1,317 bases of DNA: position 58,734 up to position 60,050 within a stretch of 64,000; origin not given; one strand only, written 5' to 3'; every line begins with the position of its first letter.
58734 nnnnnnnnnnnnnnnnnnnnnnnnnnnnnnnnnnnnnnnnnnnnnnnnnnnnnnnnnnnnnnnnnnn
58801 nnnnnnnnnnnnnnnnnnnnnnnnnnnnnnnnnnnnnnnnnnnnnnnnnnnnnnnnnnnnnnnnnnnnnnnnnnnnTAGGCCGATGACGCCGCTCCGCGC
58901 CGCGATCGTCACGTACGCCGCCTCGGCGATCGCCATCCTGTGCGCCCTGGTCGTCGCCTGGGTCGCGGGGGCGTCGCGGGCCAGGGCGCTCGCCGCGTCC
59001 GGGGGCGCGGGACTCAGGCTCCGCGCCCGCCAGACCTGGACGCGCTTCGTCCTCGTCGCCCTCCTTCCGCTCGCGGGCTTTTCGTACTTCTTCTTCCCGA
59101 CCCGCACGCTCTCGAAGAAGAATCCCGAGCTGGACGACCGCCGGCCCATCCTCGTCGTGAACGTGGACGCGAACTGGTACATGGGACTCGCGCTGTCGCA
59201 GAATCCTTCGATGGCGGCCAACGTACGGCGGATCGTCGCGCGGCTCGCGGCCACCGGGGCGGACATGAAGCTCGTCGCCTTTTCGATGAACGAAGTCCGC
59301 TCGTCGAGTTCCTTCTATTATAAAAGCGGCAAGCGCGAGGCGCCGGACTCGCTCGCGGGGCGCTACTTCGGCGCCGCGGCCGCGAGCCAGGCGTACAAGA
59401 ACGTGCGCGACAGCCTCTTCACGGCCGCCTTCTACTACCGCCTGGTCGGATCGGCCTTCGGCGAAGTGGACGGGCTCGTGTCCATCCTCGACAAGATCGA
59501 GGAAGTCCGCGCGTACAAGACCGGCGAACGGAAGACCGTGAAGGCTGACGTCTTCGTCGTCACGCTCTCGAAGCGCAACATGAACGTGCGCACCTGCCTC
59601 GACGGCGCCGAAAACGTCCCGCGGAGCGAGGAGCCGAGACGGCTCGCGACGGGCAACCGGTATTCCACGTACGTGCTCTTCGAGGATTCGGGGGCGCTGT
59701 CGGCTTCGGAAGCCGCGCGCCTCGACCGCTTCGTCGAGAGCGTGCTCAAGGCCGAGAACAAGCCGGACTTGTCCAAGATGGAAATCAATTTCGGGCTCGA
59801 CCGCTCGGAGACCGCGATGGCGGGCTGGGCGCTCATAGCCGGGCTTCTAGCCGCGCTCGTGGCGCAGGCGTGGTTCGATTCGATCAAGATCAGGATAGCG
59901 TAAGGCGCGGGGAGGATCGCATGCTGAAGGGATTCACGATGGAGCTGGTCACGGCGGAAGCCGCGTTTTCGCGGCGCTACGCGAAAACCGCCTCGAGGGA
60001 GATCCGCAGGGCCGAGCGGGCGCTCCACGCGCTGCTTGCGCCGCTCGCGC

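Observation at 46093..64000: An ~18-kb, eight-gene, translationally coupled cluster of unassignable envelope proteins ending in a MoxR AAA+ ATPase: candidate undescribed trans-envelope system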

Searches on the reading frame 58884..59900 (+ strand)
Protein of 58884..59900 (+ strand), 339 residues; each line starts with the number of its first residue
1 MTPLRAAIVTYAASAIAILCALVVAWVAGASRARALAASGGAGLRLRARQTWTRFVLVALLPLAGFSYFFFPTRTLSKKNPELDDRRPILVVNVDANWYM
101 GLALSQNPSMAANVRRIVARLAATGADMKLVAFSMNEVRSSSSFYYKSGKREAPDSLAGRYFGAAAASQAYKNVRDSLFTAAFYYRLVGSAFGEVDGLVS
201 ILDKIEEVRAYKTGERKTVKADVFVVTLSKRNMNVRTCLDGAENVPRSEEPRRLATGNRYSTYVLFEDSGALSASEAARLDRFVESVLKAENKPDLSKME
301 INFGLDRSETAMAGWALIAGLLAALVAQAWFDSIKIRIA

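Call 4: search_protein_families(library=pfam, proteins=[window:58884-59900:+], max_evalue=0.1)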
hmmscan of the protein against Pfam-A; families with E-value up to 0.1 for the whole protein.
window:58884-59900:+ (339 aa): 0 families

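Call 5: search_protein_families(library=ncbifam, proteins=[window:58884-59900:+], max_evalue=0.1)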
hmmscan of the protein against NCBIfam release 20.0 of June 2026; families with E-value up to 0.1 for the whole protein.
window:58884-59900:+ (339 aa): 0 families

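Call 31: search_protein_families(library=padloc, proteins=[window:58884-59900:+], max_evalue=0.1)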
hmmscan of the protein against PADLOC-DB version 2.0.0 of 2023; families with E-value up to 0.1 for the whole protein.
window:58884-59900:+ (339 aa): 0 families

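Call 50: list_cluster_members(proteins=[window:58884-59900:+, L006:17101-18120:+, L007:5897-6934:+, L010:5921-6946:+, L002:7074-8039:+, L006:22615-23583:+, L007:11446-12414:+, L010:11440-12402:+, L013:3381-4355:+])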
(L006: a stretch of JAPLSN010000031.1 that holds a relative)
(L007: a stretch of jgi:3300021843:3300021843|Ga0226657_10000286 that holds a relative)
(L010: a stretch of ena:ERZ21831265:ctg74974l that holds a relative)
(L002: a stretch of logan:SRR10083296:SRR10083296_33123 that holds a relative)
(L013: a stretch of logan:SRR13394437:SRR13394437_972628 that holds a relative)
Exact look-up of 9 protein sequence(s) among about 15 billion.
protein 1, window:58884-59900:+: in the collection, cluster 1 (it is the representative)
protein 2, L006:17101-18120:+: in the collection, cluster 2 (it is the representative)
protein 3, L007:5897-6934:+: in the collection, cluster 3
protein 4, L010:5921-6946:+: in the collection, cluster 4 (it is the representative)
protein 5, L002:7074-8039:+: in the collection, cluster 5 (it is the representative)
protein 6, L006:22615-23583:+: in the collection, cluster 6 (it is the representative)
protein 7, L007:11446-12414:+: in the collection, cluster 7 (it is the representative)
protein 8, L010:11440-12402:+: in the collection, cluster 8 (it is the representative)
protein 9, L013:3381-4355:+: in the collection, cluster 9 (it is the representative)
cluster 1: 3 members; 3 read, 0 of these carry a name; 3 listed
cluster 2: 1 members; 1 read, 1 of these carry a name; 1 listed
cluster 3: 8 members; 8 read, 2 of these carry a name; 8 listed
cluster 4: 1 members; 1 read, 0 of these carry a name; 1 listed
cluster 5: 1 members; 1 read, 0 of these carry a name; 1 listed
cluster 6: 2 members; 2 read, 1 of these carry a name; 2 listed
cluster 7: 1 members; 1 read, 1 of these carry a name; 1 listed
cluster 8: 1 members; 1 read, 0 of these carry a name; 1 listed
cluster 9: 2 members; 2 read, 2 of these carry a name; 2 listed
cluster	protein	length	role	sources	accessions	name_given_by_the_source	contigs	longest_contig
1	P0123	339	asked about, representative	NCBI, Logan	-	-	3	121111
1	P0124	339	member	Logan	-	-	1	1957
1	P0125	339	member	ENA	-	-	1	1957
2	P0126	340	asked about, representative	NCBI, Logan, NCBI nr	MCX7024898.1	MAG: hypothetical protein NT080_09785 [Spirochaetes bacterium] | hypothetical protein [Spirochaetota bacterium]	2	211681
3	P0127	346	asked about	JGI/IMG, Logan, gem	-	-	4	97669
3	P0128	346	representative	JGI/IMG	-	hypothetical protein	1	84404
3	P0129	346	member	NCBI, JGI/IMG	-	hypothetical protein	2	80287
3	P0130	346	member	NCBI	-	-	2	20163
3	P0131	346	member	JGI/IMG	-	-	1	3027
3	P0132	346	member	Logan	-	-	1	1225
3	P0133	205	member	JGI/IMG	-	-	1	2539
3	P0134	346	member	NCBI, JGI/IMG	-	-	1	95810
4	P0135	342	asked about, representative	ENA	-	-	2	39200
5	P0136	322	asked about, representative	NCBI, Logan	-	-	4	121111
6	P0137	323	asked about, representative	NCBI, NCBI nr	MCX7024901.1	MAG: hypothetical protein NT080_09800 [Spirochaetes bacterium] | hypothetical protein [Spirochaetota bacterium]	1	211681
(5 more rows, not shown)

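Call 58: predict_structure(alignment_id=A11)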
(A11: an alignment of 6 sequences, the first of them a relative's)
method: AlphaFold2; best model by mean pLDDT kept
length: 339 residues; sequences in the alignment: 6
mean_pLDDT: 61.9   pTM: 0.54
mean pLDDT of the five models: 61.9, 60.0, 55.9, 53.9, 47.7
residues with pLDDT >= 90: 7; 70-90: 92; 50-70: 161; < 50: 79
segments of 3 or more residues with pLDDT < 50: 1-6, 69-83, 134-151, 169-177, 243-246, 299-314, 333-339
pLDDT, mean of each block of 10 residues (from residue 1): 48 63 61 52 60 64 55 36 62 67 75 85 77 48 40 54 53 48 61 70 68 68 83 60 51 74 83 89 89 65 39 52 57 44
secondary structure, 60 per line:
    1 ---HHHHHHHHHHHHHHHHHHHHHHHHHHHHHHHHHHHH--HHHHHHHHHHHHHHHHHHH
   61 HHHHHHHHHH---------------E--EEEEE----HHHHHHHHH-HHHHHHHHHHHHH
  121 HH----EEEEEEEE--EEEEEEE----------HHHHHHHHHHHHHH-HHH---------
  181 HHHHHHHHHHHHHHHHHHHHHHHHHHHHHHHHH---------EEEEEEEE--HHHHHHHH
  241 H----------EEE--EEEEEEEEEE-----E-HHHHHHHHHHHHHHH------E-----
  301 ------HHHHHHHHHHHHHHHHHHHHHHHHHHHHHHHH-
elements in order: H4-39 H42-70 E89-93 H98-106 H108-122 E127-134 E137-143 H154-167 H181-213 E223-230 H233-241 E252-254 E257-266 H274-288 H307-338
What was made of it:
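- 58884..59903 (+): g6: 339-aa BatA/BB0173-like inner-membrane protein (TM-TM, vWA-like periplasmic domain, TM) with a degenerate MIDAS site. The AF2 model (pLDDT 62, pTM 0.54) has a beta-alpha alternation like that of a vWA fold (call 58).
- On vWA fold, for g6: The model has pLDDT 61.9 and pTM 0.54, with the expected order of elements (call 58).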

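Call 63: fold_search(model_id=the predicted structure, library=pdb)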
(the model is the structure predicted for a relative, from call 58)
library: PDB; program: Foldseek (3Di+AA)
matches with E <= 10: 400; with E <= 0.001: 0
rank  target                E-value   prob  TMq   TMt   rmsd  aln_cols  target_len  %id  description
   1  8pk6_E                1.1e-02  0.93  0.31  0.41   7.5       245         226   11  INTS13 complex with ZNF655 (released 2024-07-03)
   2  8pk6_A                1.2e-02  0.84  0.29  0.38   9.0       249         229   11  INTS13 complex with ZNF655 (released 2024-07-03)
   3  9rt4_C1               1.4e-02  0.84  0.25  0.29   9.0       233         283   15  NetF - ANTXR2 local refinement focused (released 2026-02-18)
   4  2win_I                1.8e-02  0.69  0.24  0.18   8.1       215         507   13  C3 convertase (C3bBb) stabilized by SCIN (released 2009-06-09)
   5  8pk6_C                2.3e-02  0.82  0.30  0.38   8.1       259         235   11  INTS13 complex with ZNF655 (released 2024-07-03)
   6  8uin_J                2.9e-02  0.44  0.22  0.31  13.8       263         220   11  Structure of the C3bBb-albicin complex (released 2024-05-08)
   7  9eoc_A                3.4e-02  0.69  0.29  0.21   8.9       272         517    9  Structure of the Integrator arm module containing INTS10/13/14 subunits (released 2024-06-12)
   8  5nus_A                3.8e-02  0.51  0.23  0.31   9.7       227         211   12  Structure of a minimal complex between p44 and p34 from Chaetomium thermophilum (released 2017-10-18)
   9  3fvw_B                5.4e-02  0.47  0.22  0.35  11.8       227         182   10  Crystal structure of the Q8DWD8_STRMU protein from Streptococcus mutans. Northeast Structural Genomics Consortium targ (released 2009-02-10)
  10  4c2a_A                7.2e-02  0.44  0.26  0.37  10.8       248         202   10  Crystal Structure of High-Affinity von Willebrand Factor A1 domain with R1306Q and I1309V Mutations in Complex with Hi (released 2014-01-08)
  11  3hrz_D                7.2e-02  0.33  0.23  0.13  10.4       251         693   11  Cobra Venom Factor (CVF) in complex with human factor B (released 2009-07-07)
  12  6pyo_B                1.1e-01  0.63  0.25  0.43   7.8       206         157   13  Calcium Activated Chloride Channel Regulator 1 (CLCA1) VWA Domain (released 2020-01-29)
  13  1q0p                  1.1e-01  0.41  0.23  0.35   9.3       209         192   11  A domain of Factor B (released 2004-03-30)
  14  4okr_A                1.1e-01  0.60  0.27  0.35   8.4       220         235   10  Structures of Toxoplasma gondii MIC2 (released 2014-03-19)
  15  7eow_A                1.4e-01  0.21  0.21  0.29   9.5       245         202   10  High-resolution structure of vWF A1 domain in complex with caplacizumab, the first nanobody-based medicine (released 2021-07-07)
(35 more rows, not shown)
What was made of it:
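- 58884..59903 (+): Foldseek E-values are weak (0.01-0.3), but vWA/I-domain proteins dominate the top hits (call 63).
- On vWA fold, for g6: Foldseek best E is 0.011 and TM-scores are 0.2-0.4, but most top hits are vWA/I domains: INTS13, ANTXR2, factor B, vWF A1, CLCA1, MIC2, p44 (call 63).
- The model's strand/helix order and its Foldseek hit list point to a vWA fold (calls 58, 63).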

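Call 69: predict_structure(alignment_id=A12)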
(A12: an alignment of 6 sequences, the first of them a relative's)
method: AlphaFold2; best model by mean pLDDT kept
length: 322 residues; sequences in the alignment: 6
mean_pLDDT: 75.3   pTM: 0.77
mean pLDDT of the five models: 75.3, 74.3, 74.1, 73.0, 69.3
residues with pLDDT >= 90: 117; 70-90: 119; 50-70: 19; < 50: 67
segments of 3 or more residues with pLDDT < 50: 38-97, 319-322
pLDDT, mean of each block of 10 residues (from residue 1): 75 91 85 60 29 31 34 32 37 43 93 72 83 91 81 80 84 80 91 90 89 94 93 89 89 87 91 93 92 92 84 66 29
secondary structure, 60 per line:
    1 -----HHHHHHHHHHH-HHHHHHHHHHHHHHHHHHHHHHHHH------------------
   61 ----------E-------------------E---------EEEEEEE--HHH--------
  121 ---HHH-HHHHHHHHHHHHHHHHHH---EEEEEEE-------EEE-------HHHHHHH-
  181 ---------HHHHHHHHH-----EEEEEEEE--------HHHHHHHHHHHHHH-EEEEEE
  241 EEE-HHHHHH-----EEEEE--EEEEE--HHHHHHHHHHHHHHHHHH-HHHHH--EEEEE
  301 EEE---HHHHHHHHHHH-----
elements in order: H6-16 H18-42 E101-107 H128-145 E149-155 E163-165 H173-179 H190-198 E204-211 H220-233 E235-243 H245-250 E256-260 E263-267 H270-287 H289-293 E296-303 H307-317
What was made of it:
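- On DUF58 (PF01882), for g9: The AF2 model has pTM 0.77 with residues 98-318 confident (call 69).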

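Call 74: fold_search(model_id=the predicted structure, library=pdb)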
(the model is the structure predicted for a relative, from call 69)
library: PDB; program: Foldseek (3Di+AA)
matches with E <= 10: 778; with E <= 0.001: 3
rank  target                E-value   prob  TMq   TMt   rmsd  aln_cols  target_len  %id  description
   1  2x5n                  5.1e-04  1.00  0.31  0.47   9.2       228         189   11  Crystal Structure of the SpRpn10 VWA domain (released 2010-08-25)
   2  6erg_B                6.4e-04  0.99  0.30  0.20   9.4       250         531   11  Complex of XLF and heterodimer Ku bound to DNA (released 2018-10-17)
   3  6erg_E                9.1e-04  0.99  0.31  0.20   9.3       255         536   12  Complex of XLF and heterodimer Ku bound to DNA (released 2018-10-17)
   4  9i04_B                1.1e-03  0.99  0.33  0.23   8.8       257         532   10  Ku70/80, DNA bound to Polymerase Mu (released 2025-12-17)
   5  6qt8                  1.3e-03  0.99  0.39  0.43  12.0       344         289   12  Crystal structure of Rea1-MIDAS domain from Chaetomium thermophilum (released 2019-08-07)
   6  6tyx_B                1.5e-03  0.99  0.33  0.45  10.4       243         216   13  Structure of Ku80 von Willebrand domain S229A mutant complexed with XLF Ku Binding Motif (released 2019-11-27)
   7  6erh_B                1.5e-03  0.99  0.33  0.21   8.8       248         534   10  Complex of XLF and heterodimer Ku bound to DNA (released 2018-10-17)
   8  6qtb_A                1.6e-03  0.99  0.33  0.39   7.3       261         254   11  Crystal structure of Rea1-MIDAS/Ytm1-UBL complex from Chaetomium thermophilum (released 2019-08-07)
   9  6erh_D                1.6e-03  0.98  0.31  0.20   9.0       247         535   12  Complex of XLF and heterodimer Ku bound to DNA (released 2018-10-17)
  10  1jeq_B                1.7e-03  0.99  0.32  0.22   9.1       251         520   10  Crystal Structure of the Ku Heterodimer (released 2001-08-15)
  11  6erf_B                1.8e-03  0.99  0.34  0.23   9.3       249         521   11  Complex of APLF factor and Ku heterodimer bound to DNA (released 2018-10-17)
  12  9eoc_B                2.1e-03  1.00  0.38  0.27   6.6       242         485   10  Structure of the Integrator arm module containing INTS10/13/14 subunits (released 2024-06-12)
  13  6erf_D                2.1e-03  0.99  0.34  0.22   8.7       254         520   10  Complex of APLF factor and Ku heterodimer bound to DNA (released 2018-10-17)
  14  6erf_F                2.1e-03  0.99  0.34  0.23   9.1       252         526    9  Complex of APLF factor and Ku heterodimer bound to DNA (released 2018-10-17)
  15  1jey_B                2.1e-03  0.98  0.30  0.20   9.6       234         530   12  Crystal Structure of the Ku heterodimer bound to DNA (released 2001-08-10)
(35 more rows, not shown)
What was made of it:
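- The g9 model has pTM 0.77, and its top Foldseek hits are vWA domains, including the AAA+-docking Rea1 MIDAS domain (calls 69, 74).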

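Call 102: search_solved_structures(query=A12, max_evalue=10)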
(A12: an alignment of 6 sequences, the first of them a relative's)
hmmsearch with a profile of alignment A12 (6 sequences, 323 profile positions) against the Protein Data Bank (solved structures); distinct sequences matched with E-value up to 10: 1.
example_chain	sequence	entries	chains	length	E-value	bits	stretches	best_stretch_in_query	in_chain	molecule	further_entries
4yds_A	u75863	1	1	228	0.39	12.8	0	192-255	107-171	Flagella-related protein H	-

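Call 103: search_solved_structures(query=A11, max_evalue=10)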
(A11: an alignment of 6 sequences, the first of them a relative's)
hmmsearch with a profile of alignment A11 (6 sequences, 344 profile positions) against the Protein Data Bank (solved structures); distinct sequences matched with E-value up to 10: 0.
